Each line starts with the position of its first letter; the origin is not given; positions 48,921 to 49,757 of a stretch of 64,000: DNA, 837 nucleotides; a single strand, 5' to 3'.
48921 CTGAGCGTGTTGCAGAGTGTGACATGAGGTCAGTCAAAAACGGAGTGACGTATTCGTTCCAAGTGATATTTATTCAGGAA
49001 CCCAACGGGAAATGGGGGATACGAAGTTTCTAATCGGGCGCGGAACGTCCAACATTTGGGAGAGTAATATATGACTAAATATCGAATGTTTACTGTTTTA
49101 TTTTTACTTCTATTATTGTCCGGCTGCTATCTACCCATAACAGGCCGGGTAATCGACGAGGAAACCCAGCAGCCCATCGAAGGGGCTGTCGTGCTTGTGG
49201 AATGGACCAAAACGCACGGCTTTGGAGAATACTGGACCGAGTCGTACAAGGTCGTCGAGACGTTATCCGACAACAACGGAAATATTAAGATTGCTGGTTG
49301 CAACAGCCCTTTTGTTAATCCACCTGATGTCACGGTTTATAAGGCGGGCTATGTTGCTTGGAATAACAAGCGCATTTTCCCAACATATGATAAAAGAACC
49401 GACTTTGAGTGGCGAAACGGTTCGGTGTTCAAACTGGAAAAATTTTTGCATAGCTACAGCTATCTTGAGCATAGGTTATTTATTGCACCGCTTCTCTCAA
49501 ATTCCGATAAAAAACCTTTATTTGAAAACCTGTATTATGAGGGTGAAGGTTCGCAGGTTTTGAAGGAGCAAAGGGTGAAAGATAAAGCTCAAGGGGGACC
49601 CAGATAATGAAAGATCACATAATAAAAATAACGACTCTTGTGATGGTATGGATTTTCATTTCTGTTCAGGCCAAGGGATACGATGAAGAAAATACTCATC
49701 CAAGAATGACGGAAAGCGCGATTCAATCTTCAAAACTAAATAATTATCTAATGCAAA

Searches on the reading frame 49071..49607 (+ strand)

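Call 11: search_protein_families(library=pfam, proteins=[window:49071-49607:+], max_evalue=0.001)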
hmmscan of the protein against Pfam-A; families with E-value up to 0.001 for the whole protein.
window:49071-49607:+ (178 aa): 1 family
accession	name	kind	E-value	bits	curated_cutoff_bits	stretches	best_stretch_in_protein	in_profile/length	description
PF13620.12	CarboxypepD_reg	-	1.6e-05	25.6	32.3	1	23-102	2-67/82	Carboxypeptidase regulatory-like domain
